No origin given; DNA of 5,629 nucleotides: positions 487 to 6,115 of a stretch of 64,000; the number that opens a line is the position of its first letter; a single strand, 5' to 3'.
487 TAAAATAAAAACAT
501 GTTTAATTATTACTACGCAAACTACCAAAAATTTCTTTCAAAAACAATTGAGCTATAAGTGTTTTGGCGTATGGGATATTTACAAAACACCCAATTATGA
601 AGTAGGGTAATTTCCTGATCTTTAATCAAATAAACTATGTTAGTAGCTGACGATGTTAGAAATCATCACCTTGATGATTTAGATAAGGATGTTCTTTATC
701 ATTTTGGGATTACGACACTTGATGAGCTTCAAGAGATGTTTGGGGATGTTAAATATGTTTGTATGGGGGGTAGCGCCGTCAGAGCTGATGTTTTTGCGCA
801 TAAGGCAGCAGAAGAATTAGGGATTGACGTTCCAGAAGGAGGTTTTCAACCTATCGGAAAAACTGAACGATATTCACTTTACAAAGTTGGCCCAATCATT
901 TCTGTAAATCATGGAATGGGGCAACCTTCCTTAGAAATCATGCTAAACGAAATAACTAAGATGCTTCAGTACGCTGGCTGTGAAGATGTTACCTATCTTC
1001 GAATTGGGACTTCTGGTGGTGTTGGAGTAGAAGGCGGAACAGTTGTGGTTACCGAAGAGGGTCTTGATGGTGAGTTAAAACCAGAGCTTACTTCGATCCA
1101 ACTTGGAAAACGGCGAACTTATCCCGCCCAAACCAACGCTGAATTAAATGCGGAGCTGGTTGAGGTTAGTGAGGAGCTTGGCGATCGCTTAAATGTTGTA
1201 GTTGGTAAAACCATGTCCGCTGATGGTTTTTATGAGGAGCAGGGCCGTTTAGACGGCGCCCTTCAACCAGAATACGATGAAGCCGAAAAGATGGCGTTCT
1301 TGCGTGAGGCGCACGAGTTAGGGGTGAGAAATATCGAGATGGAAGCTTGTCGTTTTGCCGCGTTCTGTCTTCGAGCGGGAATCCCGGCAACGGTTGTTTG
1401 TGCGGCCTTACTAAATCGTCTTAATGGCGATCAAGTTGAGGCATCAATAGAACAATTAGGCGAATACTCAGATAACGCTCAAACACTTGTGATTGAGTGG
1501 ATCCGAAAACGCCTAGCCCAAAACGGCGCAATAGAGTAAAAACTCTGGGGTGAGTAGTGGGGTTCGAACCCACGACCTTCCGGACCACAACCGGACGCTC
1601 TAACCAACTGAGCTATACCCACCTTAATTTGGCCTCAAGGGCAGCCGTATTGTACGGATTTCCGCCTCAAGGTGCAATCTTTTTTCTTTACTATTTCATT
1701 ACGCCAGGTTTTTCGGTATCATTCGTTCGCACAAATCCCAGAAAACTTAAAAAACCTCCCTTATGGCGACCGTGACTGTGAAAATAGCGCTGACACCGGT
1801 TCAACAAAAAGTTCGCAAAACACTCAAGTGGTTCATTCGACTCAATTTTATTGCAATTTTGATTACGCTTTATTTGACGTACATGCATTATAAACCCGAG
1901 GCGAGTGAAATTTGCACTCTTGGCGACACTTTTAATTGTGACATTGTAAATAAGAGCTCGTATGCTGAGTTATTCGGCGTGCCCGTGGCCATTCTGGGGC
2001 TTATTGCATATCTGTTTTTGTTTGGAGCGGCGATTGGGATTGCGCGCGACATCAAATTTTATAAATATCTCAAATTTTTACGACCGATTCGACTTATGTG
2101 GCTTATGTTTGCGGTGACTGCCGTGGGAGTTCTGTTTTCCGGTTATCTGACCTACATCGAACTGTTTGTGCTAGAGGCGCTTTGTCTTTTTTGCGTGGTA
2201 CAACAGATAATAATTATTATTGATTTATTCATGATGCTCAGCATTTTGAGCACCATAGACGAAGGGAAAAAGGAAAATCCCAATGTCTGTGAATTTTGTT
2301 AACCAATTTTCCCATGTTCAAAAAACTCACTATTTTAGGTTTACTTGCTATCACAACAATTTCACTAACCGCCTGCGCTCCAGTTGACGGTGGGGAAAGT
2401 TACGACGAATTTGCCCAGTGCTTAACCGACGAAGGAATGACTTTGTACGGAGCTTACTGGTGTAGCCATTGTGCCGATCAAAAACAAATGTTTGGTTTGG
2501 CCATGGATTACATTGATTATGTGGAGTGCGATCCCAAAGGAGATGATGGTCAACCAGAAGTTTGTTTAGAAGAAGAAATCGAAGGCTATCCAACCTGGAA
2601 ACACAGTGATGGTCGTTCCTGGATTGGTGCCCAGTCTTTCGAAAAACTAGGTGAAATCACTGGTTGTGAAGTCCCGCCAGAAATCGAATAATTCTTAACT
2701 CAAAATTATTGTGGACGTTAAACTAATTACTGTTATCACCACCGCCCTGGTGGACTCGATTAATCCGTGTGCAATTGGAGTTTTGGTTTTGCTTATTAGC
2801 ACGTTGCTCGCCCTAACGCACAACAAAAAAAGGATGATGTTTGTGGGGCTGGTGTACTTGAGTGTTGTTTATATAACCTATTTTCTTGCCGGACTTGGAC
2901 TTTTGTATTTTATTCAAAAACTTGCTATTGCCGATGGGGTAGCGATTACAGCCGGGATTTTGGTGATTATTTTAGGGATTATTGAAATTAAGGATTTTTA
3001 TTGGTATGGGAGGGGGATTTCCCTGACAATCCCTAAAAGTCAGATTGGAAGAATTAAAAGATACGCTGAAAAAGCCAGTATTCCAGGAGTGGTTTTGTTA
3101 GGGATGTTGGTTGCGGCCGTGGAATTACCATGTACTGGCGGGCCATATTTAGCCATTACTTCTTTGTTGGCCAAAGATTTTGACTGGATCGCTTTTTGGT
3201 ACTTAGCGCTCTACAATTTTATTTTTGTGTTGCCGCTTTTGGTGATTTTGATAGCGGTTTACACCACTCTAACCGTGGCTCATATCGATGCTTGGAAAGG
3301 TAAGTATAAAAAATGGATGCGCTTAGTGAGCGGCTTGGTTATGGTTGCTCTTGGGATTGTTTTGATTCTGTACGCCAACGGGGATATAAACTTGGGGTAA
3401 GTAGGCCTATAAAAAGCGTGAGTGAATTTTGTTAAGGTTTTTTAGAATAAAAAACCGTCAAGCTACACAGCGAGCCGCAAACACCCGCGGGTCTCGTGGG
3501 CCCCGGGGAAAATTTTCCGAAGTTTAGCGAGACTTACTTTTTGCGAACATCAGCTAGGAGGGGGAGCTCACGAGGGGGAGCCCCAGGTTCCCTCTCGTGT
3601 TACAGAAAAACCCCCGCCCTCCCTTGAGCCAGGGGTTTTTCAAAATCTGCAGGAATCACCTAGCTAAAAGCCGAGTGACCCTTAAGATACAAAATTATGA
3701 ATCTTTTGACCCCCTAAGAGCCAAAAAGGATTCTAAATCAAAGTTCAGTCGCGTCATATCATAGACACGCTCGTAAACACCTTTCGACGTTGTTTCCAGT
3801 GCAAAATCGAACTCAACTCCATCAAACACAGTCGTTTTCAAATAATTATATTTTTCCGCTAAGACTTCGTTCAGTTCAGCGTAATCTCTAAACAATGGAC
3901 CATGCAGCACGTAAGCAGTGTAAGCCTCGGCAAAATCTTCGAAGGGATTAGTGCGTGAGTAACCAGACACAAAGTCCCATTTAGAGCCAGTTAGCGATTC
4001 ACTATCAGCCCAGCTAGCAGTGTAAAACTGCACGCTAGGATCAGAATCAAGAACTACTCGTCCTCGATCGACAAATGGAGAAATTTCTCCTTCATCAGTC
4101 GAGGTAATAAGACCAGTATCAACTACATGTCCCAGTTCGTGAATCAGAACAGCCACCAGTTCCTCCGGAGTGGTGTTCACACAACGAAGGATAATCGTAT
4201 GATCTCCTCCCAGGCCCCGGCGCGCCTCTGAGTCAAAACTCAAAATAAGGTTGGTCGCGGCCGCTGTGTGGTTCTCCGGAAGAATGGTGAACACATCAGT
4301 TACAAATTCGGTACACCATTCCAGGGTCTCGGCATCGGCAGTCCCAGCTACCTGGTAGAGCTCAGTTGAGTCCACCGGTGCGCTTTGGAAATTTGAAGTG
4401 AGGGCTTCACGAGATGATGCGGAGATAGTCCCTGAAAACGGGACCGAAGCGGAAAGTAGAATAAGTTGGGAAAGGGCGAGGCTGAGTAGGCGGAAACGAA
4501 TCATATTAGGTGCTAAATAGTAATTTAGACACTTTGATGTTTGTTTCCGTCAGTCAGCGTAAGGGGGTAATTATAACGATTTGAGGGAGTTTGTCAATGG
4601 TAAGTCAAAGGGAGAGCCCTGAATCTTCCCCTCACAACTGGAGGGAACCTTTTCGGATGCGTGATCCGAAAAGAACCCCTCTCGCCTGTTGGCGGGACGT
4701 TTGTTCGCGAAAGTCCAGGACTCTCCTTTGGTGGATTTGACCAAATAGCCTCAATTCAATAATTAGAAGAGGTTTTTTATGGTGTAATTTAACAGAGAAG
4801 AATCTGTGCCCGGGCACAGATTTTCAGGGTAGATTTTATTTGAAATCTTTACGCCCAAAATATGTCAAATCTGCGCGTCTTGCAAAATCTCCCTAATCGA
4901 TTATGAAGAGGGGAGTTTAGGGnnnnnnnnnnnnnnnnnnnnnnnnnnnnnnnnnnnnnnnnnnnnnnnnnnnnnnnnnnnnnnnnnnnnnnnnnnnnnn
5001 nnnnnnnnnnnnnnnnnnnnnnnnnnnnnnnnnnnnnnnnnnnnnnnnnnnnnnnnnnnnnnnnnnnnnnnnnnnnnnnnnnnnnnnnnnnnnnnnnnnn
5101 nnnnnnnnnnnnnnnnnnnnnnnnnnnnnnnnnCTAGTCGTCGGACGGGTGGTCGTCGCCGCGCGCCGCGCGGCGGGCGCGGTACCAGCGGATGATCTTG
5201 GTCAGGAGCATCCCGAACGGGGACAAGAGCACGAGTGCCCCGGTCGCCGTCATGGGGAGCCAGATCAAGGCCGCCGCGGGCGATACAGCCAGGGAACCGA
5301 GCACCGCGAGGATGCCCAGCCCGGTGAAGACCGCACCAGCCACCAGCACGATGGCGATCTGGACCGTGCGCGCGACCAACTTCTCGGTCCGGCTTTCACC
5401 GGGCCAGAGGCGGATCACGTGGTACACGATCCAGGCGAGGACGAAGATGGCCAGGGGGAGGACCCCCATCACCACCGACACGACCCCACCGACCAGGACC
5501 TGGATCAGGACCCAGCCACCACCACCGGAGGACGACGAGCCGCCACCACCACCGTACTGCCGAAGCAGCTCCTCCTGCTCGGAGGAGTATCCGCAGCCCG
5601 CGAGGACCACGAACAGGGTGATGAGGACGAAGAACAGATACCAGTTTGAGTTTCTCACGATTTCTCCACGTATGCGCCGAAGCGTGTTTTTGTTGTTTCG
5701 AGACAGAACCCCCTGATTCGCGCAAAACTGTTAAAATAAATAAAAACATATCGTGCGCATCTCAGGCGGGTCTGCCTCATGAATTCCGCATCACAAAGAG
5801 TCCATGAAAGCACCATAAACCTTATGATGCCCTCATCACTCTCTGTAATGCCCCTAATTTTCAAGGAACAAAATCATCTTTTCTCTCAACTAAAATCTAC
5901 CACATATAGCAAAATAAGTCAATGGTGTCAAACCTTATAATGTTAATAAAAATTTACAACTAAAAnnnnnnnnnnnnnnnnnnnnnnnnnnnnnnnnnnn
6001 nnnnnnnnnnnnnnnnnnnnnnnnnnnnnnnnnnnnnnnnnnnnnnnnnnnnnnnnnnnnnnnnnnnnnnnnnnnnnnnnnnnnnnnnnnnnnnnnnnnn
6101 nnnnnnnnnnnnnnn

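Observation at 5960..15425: Promoter-led operon of three orphan genes encoding two giant proteins (1605 aa and 1383 aa) and a 115-aa acidic protein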

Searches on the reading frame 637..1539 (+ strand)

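Call 9: search_protein_families(library=pfam, proteins=[window:637-1539:+], max_evalue=0.001)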
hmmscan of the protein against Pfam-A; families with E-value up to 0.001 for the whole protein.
window:637-1539:+ (300 aa): 1 family
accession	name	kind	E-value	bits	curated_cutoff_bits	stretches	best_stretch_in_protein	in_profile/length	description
PF01048.26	PNP_UDP_1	-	2.1e-25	89.9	25.1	1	39-287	1-230/233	Phosphorylase superfamily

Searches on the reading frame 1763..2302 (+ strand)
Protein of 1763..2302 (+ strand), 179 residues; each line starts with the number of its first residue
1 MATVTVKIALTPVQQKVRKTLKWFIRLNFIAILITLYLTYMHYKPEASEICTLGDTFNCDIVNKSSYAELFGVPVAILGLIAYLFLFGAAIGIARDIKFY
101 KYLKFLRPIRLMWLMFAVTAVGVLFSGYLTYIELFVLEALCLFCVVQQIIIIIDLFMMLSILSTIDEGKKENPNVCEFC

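Call 9: search_protein_families(library=pfam, proteins=[window:1763-2302:+], max_evalue=0.001)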
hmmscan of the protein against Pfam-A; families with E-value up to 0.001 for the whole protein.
window:1763-2302:+ (179 aa): 1 family
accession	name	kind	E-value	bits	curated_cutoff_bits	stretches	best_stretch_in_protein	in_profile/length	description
PF07884.19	VKOR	-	5.1e-27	95.1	27.5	1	23-157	2-132/134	Vitamin K epoxide reductase family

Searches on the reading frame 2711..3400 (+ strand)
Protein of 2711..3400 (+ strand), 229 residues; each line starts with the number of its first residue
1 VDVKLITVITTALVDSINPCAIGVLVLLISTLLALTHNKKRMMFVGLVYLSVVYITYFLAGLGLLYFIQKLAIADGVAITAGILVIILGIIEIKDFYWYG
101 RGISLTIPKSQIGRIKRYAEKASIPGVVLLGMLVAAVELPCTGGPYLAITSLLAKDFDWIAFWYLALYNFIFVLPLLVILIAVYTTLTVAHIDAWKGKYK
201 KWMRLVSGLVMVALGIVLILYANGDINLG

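Call 9: search_protein_families(library=pfam, proteins=[window:2711-3400:+], max_evalue=0.001)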
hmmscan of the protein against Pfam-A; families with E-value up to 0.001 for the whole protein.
window:2711-3400:+ (229 aa): 1 family
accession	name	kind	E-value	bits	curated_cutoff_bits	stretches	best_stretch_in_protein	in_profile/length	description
PF11139.14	SfLAP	-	6.8e-10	39.2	35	1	9-219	2-204/213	Sap, sulfolipid-1-addressing protein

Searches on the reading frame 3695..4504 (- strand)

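Call 9: search_protein_families(library=pfam, proteins=[window:3695-4504:-], max_evalue=0.001)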
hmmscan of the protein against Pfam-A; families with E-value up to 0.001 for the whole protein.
window:3695-4504:- (269 aa): 1 family
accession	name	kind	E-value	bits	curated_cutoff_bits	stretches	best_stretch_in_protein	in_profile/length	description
PF15887.11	Peptidase_Mx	-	0.00015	21.7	27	1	120-199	90-164/236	Putative zinc-binding metallo-peptidase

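Call 50: search_protein_families(library=pfam, proteins=[window:3695-4504:-], max_evalue=0.01)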
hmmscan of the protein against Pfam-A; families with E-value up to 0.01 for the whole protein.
window:3695-4504:- (269 aa): 2 families
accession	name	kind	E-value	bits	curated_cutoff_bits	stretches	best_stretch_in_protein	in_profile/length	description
PF15887.11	Peptidase_Mx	-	0.00015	21.7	27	1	120-199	90-164/236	Putative zinc-binding metallo-peptidase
PF15890.11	Peptidase_Mx1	-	0.0016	18.3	25.6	1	161-203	154-197/240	Putative zinc-binding metallo-peptidase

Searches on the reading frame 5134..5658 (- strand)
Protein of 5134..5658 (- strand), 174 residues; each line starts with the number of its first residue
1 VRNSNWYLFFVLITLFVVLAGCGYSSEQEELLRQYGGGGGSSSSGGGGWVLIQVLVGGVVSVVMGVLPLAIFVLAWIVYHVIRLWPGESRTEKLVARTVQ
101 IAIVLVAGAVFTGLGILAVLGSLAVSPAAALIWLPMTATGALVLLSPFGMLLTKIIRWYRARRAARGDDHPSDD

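Call 50: search_protein_families(library=pfam, proteins=[window:5134-5658:-], max_evalue=0.01)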
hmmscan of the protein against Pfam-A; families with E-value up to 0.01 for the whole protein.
window:5134-5658:- (174 aa): 1 family
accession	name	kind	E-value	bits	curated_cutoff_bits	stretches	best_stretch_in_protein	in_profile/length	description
PF04893.22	Yip1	-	0.003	17.9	28.6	1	5-143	21-129/173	Yip1 domain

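Call 95: search_protein_families(library=phrogs, proteins=[window:5134-5658:-], max_evalue=0.01)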
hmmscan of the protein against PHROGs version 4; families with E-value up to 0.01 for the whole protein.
window:5134-5658:- (174 aa): 0 families

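Call 96: search_protein_families(library=padloc, proteins=[window:5134-5658:-], max_evalue=0.01)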
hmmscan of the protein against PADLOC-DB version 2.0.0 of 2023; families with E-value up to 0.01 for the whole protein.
window:5134-5658:- (174 aa): 0 families

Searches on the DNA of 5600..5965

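Call 93: search_rna_families(source=window, start=5600, end=5965, threshold=evalue, max_evalue=1)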
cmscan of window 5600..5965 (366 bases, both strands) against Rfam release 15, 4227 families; matches with E-value up to 1: 2.
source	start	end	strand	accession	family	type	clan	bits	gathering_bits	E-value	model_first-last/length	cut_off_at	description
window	5698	5780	-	RF03573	mir-1954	Gene; miRNA;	-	23.7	99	0.0068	1-82/82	no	mir-1954 microRNA precursor family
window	5696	5784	+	RF01024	mir-944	Gene; miRNA;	-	23.4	100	0.068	1-88/88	no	mir-944 microRNA precursor family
